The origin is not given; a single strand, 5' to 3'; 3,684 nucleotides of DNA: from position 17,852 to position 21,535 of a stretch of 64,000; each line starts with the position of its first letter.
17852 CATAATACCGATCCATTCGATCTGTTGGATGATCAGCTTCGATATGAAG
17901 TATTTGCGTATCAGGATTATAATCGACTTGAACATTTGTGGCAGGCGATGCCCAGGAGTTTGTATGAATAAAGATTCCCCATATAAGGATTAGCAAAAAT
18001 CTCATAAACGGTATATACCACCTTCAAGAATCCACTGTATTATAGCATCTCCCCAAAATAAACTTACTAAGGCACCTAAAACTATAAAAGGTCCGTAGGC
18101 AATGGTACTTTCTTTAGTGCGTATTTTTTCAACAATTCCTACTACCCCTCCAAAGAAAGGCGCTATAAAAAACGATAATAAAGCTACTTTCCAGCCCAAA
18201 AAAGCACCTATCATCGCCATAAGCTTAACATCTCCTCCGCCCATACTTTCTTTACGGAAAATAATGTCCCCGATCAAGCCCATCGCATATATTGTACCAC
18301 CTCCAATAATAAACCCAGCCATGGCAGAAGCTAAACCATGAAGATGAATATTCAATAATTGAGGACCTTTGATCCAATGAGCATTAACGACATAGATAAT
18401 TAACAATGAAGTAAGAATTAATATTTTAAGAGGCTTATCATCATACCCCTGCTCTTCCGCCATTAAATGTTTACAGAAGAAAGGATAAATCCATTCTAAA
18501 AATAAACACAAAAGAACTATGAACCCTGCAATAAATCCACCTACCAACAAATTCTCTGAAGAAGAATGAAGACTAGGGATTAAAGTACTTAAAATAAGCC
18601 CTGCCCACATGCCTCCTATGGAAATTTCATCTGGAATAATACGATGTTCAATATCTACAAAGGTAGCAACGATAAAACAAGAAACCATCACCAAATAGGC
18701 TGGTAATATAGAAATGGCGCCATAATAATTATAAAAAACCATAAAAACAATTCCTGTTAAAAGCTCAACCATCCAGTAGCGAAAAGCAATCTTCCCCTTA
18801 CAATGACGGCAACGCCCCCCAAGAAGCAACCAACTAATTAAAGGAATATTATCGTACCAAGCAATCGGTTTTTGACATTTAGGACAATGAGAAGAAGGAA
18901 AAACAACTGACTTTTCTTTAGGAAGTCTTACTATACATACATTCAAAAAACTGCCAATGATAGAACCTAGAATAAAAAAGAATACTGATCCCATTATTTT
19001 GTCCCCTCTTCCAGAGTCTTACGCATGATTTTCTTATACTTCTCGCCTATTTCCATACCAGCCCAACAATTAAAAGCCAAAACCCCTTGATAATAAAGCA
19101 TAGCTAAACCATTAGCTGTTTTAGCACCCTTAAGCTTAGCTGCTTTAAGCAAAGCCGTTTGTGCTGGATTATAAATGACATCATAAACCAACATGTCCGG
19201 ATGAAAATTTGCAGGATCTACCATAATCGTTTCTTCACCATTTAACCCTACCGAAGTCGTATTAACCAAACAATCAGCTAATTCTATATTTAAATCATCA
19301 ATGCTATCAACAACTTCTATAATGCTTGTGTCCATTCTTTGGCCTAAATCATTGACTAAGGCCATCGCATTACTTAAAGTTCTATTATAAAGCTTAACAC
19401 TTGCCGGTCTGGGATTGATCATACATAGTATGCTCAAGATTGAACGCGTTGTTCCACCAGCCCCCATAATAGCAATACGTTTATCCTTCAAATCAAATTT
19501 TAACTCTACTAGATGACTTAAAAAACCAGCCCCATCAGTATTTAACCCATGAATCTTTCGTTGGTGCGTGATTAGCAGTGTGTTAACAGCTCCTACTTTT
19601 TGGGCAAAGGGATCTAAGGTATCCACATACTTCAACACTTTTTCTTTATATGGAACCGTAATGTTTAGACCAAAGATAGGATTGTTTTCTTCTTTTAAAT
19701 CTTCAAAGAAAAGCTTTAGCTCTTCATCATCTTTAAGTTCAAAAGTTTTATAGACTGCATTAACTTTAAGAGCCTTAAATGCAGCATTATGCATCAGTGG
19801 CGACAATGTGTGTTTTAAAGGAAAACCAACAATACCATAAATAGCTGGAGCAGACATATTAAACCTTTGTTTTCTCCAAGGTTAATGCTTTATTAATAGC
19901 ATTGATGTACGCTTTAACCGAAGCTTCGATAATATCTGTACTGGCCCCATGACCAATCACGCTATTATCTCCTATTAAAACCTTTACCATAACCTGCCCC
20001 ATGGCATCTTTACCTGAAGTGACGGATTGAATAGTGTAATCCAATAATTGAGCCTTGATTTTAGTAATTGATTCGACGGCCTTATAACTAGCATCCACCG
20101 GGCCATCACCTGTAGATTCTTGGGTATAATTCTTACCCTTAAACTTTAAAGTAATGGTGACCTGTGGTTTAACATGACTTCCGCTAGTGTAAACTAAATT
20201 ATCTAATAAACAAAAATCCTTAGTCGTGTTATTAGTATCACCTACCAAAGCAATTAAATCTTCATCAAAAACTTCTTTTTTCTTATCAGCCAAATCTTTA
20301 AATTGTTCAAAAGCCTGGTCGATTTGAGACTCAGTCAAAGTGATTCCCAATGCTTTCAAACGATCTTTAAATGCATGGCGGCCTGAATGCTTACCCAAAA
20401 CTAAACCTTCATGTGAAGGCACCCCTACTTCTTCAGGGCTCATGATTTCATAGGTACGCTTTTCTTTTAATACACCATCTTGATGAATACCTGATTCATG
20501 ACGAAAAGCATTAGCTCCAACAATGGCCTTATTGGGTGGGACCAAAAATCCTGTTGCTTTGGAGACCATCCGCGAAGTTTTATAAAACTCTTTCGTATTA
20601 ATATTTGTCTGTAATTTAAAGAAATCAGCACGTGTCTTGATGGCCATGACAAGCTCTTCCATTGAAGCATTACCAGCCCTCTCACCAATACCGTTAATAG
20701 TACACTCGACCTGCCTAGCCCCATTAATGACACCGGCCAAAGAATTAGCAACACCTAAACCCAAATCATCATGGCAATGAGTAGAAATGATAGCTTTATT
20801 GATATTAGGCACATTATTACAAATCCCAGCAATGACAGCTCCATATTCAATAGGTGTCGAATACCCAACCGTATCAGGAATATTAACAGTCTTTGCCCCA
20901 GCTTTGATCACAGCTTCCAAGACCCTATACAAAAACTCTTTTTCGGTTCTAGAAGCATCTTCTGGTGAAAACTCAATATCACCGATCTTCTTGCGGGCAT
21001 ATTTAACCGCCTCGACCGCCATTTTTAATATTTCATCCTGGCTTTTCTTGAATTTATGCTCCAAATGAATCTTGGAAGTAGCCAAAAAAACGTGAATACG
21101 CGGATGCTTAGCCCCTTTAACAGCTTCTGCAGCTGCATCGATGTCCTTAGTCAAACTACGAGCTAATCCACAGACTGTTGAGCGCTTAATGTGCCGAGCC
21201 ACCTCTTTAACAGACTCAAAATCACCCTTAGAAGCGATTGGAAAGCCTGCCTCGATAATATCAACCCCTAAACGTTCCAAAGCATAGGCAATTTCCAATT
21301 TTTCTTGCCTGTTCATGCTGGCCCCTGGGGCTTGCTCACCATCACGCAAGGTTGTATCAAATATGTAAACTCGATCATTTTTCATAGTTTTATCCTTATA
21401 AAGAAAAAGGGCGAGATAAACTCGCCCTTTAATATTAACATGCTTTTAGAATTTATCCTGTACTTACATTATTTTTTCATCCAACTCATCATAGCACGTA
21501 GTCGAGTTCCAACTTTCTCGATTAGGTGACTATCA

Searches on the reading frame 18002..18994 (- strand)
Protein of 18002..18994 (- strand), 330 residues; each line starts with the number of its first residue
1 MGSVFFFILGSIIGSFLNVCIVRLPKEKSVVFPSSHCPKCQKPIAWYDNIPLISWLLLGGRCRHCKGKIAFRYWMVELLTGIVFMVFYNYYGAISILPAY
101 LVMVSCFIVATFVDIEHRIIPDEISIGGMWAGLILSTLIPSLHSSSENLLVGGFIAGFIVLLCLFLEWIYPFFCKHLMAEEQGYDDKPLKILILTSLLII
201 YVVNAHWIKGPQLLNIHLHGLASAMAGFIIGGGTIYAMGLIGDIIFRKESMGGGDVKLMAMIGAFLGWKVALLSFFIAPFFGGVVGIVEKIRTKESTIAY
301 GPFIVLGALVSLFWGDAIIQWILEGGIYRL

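Call 67: search_protein_families(library=pfam, proteins=[window:18002-18994:-], max_evalue=0.00001)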
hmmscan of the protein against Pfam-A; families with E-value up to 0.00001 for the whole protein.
window:18002-18994:- (330 aa): 2 families
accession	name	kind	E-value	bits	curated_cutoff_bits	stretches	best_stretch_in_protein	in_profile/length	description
PF06750.18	A24_N_bact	-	2.9e-36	123.8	23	1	8-88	1-81/84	Bacterial Peptidase A24 N-terminal domain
PF01478.23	Peptidase_A24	-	4.2e-18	66.1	26.5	2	197-287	28-104/104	Type IV leader peptidase family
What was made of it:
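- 18002..18994 (-): Prepilin peptidase (PilD-like, peptidase A24), the enzyme expected to process pilins 1 and 2. PF06750, E = 2.9e-36, and PF01478, E = 4.2e-18 (call 67).
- On Type IV pilin (PilA-like, T4a-type major pilin): A PilD-like A24 peptidase lies at 18002-18994 (call 67).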

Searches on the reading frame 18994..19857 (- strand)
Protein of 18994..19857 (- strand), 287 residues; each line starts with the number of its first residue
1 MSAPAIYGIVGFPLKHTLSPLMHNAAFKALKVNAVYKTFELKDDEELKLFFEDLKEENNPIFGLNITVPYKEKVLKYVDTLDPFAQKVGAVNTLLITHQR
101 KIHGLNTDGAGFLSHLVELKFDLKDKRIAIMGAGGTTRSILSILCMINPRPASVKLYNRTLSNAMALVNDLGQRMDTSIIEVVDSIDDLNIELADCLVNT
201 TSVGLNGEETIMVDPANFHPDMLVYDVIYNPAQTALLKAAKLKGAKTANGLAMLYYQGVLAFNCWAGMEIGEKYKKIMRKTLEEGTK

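Call 67: search_protein_families(library=pfam, proteins=[window:18994-19857:-], max_evalue=0.00001)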
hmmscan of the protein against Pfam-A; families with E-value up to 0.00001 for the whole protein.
window:18994-19857:- (287 aa): 1 family
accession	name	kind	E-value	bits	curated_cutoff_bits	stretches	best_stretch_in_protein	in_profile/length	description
PF08501.16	Shikimate_dh_N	-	3.5e-25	88.5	27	1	9-94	1-83/83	Shikimate dehydrogenase substrate binding domain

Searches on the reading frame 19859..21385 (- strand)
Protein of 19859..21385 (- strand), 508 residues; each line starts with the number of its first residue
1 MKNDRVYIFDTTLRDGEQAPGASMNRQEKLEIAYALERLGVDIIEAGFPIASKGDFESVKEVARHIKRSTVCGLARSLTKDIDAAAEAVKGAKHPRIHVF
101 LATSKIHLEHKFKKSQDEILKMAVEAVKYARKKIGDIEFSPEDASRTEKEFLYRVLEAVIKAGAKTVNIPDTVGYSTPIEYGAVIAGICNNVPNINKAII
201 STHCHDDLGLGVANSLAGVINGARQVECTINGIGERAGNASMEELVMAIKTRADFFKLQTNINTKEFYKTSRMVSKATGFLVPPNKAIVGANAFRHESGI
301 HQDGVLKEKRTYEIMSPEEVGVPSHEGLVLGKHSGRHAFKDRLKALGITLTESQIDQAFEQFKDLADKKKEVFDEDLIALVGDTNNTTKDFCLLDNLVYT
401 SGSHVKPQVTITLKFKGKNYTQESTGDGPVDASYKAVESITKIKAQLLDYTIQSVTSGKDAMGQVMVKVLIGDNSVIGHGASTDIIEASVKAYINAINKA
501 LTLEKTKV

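Call 67: search_protein_families(library=pfam, proteins=[window:19859-21385:-], max_evalue=0.00001)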
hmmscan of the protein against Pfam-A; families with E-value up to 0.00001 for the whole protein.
window:19859-21385:- (508 aa): 3 families
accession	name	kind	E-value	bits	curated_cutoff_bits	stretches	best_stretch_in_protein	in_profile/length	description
PF00682.25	HMGL-like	-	4.2e-99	331.6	29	1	5-274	1-260/260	HMGL-like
PF08502.15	LeuA_dimer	-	2.8e-35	121.5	24.9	1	371-501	1-131/131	LeuA allosteric (dimerisation) domain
PF22617.1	HCS_D2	-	1e-31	109.6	27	1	288-370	1-82/82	Homocitrate synthase post-HMGL domain-like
